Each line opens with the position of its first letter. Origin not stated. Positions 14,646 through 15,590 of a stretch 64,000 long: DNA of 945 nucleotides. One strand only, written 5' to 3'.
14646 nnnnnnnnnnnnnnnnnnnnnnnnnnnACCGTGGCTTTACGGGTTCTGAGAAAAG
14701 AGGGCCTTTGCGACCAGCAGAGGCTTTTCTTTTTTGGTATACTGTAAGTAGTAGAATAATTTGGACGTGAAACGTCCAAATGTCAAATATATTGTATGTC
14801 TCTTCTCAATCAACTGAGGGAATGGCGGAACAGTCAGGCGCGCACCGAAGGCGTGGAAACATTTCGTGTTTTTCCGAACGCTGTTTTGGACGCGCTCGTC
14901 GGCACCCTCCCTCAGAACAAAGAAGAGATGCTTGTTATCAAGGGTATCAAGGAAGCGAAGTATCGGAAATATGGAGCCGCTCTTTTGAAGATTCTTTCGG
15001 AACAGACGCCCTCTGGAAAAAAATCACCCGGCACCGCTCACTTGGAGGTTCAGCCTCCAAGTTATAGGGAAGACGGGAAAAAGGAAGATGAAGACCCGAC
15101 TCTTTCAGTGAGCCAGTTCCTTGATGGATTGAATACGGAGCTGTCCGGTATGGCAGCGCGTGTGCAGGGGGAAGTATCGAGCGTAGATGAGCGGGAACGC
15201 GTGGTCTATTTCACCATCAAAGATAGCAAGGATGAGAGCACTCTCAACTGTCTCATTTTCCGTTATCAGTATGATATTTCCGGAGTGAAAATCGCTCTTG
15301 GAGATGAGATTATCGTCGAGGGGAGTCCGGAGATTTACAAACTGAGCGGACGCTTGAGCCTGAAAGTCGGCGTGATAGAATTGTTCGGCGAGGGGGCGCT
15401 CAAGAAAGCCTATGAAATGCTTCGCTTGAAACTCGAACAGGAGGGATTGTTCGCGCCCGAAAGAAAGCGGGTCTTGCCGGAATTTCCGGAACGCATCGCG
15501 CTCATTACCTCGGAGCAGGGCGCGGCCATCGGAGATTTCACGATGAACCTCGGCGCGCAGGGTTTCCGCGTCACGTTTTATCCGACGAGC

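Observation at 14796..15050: HRDC-like domain fused to the N-terminus of XseA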

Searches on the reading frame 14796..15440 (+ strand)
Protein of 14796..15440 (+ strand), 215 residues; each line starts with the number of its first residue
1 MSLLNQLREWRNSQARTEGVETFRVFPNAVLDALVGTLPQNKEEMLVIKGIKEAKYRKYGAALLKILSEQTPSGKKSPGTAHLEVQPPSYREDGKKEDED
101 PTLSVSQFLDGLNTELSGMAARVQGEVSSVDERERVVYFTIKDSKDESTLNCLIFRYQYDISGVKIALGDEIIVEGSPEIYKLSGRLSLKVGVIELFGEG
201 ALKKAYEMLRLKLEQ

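Call 22: search_protein_representatives(protein=window:14796-15440:+)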
Query: 215 residues. Proteins with E-value up to 0.001 (for the whole library): 2204; up to 1e-10: 384; up to 1e-30: 62. The best 150 are listed.
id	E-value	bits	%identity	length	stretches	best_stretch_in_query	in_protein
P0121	1.2e-76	273.0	74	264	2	97-215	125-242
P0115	8.2e-73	260.5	66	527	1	3-215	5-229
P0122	6.0e-70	251.2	64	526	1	2-214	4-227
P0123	3.4e-61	222.6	63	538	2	102-213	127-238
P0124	5.6e-60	218.6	55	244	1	4-205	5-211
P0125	2.9e-55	203.2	56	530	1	3-214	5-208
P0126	1.3e-54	201.1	62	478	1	30-214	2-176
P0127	1.3e-52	194.6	57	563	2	95-214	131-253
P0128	1.2e-51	191.4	53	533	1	2-214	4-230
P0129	3.9e-51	189.8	51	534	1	3-214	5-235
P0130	4.4e-51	189.6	50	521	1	2-214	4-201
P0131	5.2e-50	186.1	49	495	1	2-213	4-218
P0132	5.7e-50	186.0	62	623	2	92-214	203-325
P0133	1.5e-49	184.6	52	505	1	1-214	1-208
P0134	2.1e-49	184.1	53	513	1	5-214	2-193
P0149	1.1e-40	155.7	39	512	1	2-214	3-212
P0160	5.0e-37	143.7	38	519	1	1-214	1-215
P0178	9.1e-32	126.6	36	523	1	1-214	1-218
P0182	1.6e-30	122.5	57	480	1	102-214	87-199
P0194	7.9e-29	117.0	35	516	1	3-215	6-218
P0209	1.0e-25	106.8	36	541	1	3-214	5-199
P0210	1.6e-25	106.2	47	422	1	95-213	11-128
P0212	4.6e-25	104.7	51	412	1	103-214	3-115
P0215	7.0e-25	104.1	57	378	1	102-214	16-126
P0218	4.3e-24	101.5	32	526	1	3-214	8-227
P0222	1.1e-23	100.1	50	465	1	97-213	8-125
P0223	1.5e-23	99.8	51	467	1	96-213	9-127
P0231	8.3e-23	97.3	46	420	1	97-214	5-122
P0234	1.6e-22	96.4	50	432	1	103-214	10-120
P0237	7.8e-22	94.1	33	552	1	1-214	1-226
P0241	1.5e-21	93.2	33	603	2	102-213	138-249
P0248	2.6e-21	92.4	43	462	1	98-214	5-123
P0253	8.3e-21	90.8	44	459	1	91-214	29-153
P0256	1.2e-20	90.3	31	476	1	1-214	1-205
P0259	1.7e-20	89.8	40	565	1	92-215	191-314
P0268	6.0e-20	88.0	34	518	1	6-215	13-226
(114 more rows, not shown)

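Call 36: search_protein_families(library=pfam, proteins=[P0256, P0268, P0241, P0237, P0218, P0209, P0259, P0132, P0182, P0253], max_evalue=0.01)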
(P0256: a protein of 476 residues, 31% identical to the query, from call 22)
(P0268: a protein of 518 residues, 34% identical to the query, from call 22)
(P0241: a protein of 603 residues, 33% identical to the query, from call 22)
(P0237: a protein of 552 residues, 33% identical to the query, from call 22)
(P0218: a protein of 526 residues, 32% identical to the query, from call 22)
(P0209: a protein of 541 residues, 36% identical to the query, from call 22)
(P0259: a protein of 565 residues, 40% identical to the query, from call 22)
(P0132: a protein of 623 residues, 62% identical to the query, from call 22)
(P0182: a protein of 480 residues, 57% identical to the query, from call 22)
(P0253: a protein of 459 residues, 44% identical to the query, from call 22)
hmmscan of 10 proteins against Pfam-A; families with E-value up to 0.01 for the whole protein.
P0256 (476 aa): 5 families
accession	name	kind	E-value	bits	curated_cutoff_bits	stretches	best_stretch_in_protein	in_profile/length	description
PF02601.20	Exonuc_VII_L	-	1.1e-63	216.1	35.9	2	209-384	1-179/315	Exonuclease VII, large subunit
PF00570.28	HRDC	-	1.3e-19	70.3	23.8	1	3-66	4-67/68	HRDC domain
PF13742.12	tRNA_anti_2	-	4.4e-12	46.5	27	1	95-185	2-94/95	OB-fold nucleic acid binding domain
PF01336.31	tRNA_anti-codon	-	2.2e-07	31.1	27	1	113-182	2-69/75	OB-fold nucleic acid binding domain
PF00365.25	PFK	-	0.006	16.4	30.9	1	252-310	66-123/277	Phosphofructokinase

P0268 (518 aa): 4 families
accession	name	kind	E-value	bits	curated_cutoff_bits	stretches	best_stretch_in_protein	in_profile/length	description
PF02601.20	Exonuc_VII_L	-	6.2e-62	210.3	35.9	1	231-515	5-314/315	Exonuclease VII, large subunit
PF00570.28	HRDC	-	3.2e-12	46.7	23.8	1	13-72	7-66/68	HRDC domain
PF13742.12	tRNA_anti_2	-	4.2e-12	46.6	27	1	115-205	3-94/95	OB-fold nucleic acid binding domain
PF01336.31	tRNA_anti-codon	-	4.6e-06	26.9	27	1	133-207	2-74/75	OB-fold nucleic acid binding domain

P0241 (603 aa): 4 families
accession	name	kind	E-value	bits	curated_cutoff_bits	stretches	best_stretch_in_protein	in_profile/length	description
PF02601.20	Exonuc_VII_L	-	1.7e-59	202.3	35.9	1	254-584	1-314/315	Exonuclease VII, large subunit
PF00570.28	HRDC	-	6.5e-16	58.5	23.8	1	3-68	3-68/68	HRDC domain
PF13742.12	tRNA_anti_2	-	3.8e-14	53.1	27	1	155-228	20-92/95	OB-fold nucleic acid binding domain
PF01336.31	tRNA_anti-codon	-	4.6e-07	30.1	27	1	157-232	1-74/75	OB-fold nucleic acid binding domain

P0237 (552 aa): 4 families
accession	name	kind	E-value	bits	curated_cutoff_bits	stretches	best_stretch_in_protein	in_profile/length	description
PF02601.20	Exonuc_VII_L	-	1.3e-71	242.1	35.9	1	230-540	1-314/315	Exonuclease VII, large subunit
PF00570.28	HRDC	-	3.3e-18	65.8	23.8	1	2-67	3-68/68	HRDC domain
PF13742.12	tRNA_anti_2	-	4.4e-14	52.9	27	1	117-206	3-94/95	OB-fold nucleic acid binding domain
PF01336.31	tRNA_anti-codon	-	1.4e-05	25.4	27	1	134-204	2-70/75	OB-fold nucleic acid binding domain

P0218 (526 aa): 4 families
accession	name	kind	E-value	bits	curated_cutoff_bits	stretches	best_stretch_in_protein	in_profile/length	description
PF02601.20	Exonuc_VII_L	-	1.3e-59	202.7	35.9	1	231-519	1-314/315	Exonuclease VII, large subunit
PF00570.28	HRDC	-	3.4e-15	56.2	23.8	1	8-72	4-68/68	HRDC domain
PF13742.12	tRNA_anti_2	-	5e-15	55.9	27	1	113-208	1-95/95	OB-fold nucleic acid binding domain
PF01336.31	tRNA_anti-codon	-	4.3e-08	33.4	27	1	132-210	1-75/75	OB-fold nucleic acid binding domain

P0209 (541 aa): 5 families
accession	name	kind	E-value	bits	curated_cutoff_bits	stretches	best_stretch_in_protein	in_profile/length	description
PF02601.20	Exonuc_VII_L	-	5.4e-68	230.2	35.9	1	203-533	1-314/315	Exonuclease VII, large subunit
PF00570.28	HRDC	-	4e-19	68.8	23.8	1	4-68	3-67/68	HRDC domain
PF13742.12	tRNA_anti_2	-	9e-13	48.7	27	1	88-179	2-94/95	OB-fold nucleic acid binding domain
PF14520.12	HHH_5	-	0.00042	21.2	27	1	26-60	17-50/57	Helix-hairpin-helix domain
PF01165.25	Ribosomal_S21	-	0.0029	17.7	27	0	182-210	4-33/55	Ribosomal protein S21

P0259 (565 aa): 3 families
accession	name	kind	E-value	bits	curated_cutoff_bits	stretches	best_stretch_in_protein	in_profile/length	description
PF02601.20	Exonuc_VII_L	-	1.5e-64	218.9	35.9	2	317-489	1-174/315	Exonuclease VII, large subunit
PF13742.12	tRNA_anti_2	-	1.2e-17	64.3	27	1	202-293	1-94/95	OB-fold nucleic acid binding domain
PF01336.31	tRNA_anti-codon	-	2.2e-08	34.3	27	1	220-295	1-74/75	OB-fold nucleic acid binding domain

P0132 (623 aa): 6 families
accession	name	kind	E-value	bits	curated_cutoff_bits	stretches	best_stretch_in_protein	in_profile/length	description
PF02601.20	Exonuc_VII_L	-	6.3e-62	210.3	35.9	1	330-617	2-314/315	Exonuclease VII, large subunit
PF04480.18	DUF559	-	3.2e-36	124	20.6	1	67-169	5-108/109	Protein of unknown function (DUF559)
PF13742.12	tRNA_anti_2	-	1.7e-12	47.8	27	1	231-305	21-94/95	OB-fold nucleic acid binding domain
PF00570.28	HRDC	-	1.1e-05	25.8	23.8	1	1-31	38-68/68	HRDC domain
PF18741.7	MTES_1575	-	0.00011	22.6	38.2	1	91-169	11-96/96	REase_MTES_1575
PF01336.31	tRNA_anti-codon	-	0.00043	20.6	27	1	233-307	2-74/75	OB-fold nucleic acid binding domain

P0182 (480 aa): 4 families
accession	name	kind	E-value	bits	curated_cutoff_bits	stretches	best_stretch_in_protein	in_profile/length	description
PF02601.20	Exonuc_VII_L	-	1.6e-62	212.2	35.9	2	203-363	1-162/315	Exonuclease VII, large subunit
PF13742.12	tRNA_anti_2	-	5.1e-17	62.3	27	1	88-179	1-94/95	OB-fold nucleic acid binding domain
PF01336.31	tRNA_anti-codon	-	3.3e-06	27.4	27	1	106-181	1-74/75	OB-fold nucleic acid binding domain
PF00570.28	HRDC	-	1.3e-05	25.5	23.8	1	3-59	2-58/68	HRDC domain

P0253 (459 aa): 3 families
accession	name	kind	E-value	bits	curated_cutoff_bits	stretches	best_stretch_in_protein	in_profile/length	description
PF02601.20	Exonuc_VII_L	-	2.2e-64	218.4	35.9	1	157-442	1-314/315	Exonuclease VII, large subunit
PF13742.12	tRNA_anti_2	-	5.1e-16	59.1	27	1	48-133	7-94/95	OB-fold nucleic acid binding domain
PF01336.31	tRNA_anti-codon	-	5.4e-07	29.9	27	1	61-135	2-74/75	OB-fold nucleic acid binding domain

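Call 37: list_cluster_members(proteins=[P0256, P0268, P0241, P0237, P0218, P0209, P0194, P0178, P0160, P0149])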
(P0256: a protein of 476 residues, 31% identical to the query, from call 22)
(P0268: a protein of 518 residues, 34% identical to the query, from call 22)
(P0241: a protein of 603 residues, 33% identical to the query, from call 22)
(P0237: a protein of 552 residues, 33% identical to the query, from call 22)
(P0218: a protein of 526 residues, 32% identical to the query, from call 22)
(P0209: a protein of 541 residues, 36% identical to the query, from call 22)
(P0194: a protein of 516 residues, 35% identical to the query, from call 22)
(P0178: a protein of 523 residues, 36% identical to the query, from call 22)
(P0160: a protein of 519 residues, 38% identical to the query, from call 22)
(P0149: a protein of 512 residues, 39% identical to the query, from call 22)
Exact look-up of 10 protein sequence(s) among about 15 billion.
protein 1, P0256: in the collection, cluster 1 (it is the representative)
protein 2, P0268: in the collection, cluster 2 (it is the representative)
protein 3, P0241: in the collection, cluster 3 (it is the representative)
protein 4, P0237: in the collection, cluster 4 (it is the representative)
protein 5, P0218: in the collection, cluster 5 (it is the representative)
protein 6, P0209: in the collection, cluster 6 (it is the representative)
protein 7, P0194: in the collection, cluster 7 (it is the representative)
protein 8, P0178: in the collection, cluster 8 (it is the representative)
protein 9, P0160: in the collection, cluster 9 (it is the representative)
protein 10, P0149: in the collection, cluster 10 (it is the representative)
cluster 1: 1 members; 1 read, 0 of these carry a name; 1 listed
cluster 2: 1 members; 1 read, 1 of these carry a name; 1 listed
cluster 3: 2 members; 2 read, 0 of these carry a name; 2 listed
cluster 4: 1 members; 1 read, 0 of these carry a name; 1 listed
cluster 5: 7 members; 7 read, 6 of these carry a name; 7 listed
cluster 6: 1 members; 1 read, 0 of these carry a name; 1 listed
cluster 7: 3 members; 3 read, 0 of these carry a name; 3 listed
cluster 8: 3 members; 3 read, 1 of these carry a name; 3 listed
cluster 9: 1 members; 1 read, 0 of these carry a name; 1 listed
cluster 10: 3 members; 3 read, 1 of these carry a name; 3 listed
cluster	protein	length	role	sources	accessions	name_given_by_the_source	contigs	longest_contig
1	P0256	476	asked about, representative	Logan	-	-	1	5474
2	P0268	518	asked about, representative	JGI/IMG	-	exodeoxyribonuclease VII large subunit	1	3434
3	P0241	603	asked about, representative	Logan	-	-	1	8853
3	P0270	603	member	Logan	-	-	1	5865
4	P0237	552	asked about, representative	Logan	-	-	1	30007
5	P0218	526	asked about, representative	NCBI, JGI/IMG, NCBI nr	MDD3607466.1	MAG: exodeoxyribonuclease VII large subunit [Candidatus Moranbacteria bacterium] | exodeoxyribonuclease VII large subunit | exodeoxyribonuclease VII large subunit [Candidatus Moranbacteria bacterium]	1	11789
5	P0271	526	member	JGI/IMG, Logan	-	exodeoxyribonuclease VII large subunit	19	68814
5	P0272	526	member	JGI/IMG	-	exodeoxyribonuclease VII large subunit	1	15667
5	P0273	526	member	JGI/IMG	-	exodeoxyribonuclease VII large subunit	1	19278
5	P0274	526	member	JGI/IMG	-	exodeoxyribonuclease VII large subunit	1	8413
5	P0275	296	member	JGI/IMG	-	hypothetical protein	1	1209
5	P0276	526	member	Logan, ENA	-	-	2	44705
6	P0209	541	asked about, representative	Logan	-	-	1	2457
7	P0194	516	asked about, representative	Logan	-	-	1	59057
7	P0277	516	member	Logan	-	-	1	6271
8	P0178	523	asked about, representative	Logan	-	-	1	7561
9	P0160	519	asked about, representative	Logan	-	-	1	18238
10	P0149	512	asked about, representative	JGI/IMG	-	-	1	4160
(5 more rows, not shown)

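Call 56: list_cluster_members(proteins=[P0210, P0212, P0215, P0222, P0223, P0231, P0234, P0248, P0259, P0132])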
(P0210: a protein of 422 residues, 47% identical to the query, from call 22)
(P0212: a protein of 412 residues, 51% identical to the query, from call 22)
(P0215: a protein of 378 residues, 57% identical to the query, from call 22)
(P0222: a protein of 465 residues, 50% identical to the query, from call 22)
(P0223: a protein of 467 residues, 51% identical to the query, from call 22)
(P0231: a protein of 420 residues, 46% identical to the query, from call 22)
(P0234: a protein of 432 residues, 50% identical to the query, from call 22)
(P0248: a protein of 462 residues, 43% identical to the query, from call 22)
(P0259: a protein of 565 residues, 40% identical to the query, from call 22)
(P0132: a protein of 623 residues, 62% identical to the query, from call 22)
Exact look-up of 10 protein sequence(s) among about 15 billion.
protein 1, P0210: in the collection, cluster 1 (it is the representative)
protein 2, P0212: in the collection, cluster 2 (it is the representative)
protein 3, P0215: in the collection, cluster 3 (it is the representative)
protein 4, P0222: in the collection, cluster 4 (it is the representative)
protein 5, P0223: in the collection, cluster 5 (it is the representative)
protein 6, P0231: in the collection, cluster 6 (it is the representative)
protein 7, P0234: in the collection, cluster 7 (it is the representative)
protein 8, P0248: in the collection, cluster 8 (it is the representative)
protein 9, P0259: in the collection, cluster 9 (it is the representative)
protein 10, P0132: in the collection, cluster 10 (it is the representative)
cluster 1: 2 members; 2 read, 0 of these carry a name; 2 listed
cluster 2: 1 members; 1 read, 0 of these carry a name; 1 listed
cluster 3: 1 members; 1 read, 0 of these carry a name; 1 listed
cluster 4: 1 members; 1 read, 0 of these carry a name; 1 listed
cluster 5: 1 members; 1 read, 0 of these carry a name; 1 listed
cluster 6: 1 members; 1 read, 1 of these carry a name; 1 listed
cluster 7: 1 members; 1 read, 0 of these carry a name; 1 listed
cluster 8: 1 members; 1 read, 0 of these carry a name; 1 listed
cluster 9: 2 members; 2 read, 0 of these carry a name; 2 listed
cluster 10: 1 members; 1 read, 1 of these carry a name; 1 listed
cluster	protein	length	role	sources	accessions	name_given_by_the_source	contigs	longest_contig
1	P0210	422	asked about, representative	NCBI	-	-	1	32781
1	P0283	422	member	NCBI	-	-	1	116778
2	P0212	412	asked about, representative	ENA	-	-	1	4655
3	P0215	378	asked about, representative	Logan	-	-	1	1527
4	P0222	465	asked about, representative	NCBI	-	-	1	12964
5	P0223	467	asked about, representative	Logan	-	-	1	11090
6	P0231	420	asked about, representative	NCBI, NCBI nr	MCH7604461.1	exodeoxyribonuclease VII large subunit [Patescibacteria group bacterium]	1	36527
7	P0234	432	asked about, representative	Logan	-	-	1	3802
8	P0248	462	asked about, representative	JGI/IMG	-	-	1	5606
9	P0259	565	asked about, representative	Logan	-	-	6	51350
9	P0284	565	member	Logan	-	-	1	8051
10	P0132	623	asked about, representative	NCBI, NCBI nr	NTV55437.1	MAG: exodeoxyribonuclease VII large subunit, partial [Candidatus Moranbacteria bacterium] | exodeoxyribonuclease VII large subunit [Candidatus Moranbacteria bacterium]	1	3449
